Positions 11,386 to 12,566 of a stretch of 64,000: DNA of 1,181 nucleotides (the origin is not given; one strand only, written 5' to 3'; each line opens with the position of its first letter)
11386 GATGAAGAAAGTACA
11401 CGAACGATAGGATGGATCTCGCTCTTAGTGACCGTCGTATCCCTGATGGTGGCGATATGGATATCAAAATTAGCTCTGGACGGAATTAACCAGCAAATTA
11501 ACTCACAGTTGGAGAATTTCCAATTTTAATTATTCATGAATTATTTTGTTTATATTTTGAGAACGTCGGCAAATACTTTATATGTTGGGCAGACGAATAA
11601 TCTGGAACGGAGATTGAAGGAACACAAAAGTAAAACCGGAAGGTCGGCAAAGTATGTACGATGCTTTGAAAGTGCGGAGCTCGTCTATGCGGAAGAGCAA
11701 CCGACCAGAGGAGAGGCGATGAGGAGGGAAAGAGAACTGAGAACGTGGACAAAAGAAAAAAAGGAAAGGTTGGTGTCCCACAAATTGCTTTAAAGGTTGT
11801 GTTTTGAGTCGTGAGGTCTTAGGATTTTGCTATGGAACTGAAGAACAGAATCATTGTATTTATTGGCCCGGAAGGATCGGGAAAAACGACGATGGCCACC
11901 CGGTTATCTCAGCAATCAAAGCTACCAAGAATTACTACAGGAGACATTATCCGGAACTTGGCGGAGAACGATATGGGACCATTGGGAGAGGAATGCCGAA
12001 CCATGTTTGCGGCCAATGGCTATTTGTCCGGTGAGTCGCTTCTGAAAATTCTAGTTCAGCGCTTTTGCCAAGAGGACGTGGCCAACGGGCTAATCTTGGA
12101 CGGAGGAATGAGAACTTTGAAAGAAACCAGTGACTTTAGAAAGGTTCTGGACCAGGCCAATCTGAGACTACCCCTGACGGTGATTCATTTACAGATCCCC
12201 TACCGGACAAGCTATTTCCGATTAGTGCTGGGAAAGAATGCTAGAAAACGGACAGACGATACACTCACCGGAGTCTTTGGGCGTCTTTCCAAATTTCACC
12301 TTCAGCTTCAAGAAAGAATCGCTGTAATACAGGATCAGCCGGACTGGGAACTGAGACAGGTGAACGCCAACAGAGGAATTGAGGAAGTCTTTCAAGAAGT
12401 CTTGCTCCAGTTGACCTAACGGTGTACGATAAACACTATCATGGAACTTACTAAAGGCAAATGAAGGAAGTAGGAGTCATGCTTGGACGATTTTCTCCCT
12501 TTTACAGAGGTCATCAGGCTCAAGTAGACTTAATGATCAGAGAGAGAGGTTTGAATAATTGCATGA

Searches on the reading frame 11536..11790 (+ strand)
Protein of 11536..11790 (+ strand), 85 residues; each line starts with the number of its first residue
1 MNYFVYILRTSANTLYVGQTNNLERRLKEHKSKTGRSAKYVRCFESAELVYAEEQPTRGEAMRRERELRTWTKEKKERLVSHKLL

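Call 54: search_protein_families(library=pfam, proteins=[window:11536-11790:+], max_evalue=0.001)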
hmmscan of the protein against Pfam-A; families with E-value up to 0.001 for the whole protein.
window:11536-11790:+ (85 aa): 2 families
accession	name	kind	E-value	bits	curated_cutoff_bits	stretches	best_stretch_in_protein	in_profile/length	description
PF01541.30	GIY-YIG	-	1e-17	64.6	22.6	1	2-76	1-76/78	GIY-YIG catalytic domain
PF10544.15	T5orf172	-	0.00026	21.9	20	1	4-45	2-47/101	T5orf172 domain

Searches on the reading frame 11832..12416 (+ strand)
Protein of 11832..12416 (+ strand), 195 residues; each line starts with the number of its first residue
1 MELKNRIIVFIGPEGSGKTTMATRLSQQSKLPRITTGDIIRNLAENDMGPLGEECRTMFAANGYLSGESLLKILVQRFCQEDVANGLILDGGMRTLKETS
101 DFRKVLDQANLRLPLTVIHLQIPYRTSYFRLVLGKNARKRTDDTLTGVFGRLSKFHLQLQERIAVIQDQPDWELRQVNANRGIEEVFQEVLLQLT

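Call 54: search_protein_families(library=pfam, proteins=[window:11832-12416:+], max_evalue=0.001)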
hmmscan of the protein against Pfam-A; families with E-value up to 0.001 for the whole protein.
window:11832-12416:+ (195 aa): 6 families
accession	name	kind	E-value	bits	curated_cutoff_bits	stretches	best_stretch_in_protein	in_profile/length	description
PF00406.28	ADK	-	1.5e-17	64.6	26.8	1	11-161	2-141/151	Adenylate kinase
PF13207.12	AAA_17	-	1.8e-13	51.4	27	1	12-145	2-132/136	AAA domain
PF13671.12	AAA_33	-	5.8e-08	33.6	27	1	8-126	2-110/143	AAA domain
PF13238.12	AAA_18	-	6.3e-06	27.1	29.4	1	8-139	1-117/128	AAA domain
PF13521.12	AAA_28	-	4.7e-05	24.1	27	1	8-58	2-50/164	AAA domain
PF00448.28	SRP54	-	0.00024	21.3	22.7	1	6-76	2-77/196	SRP54-type protein, GTPase domain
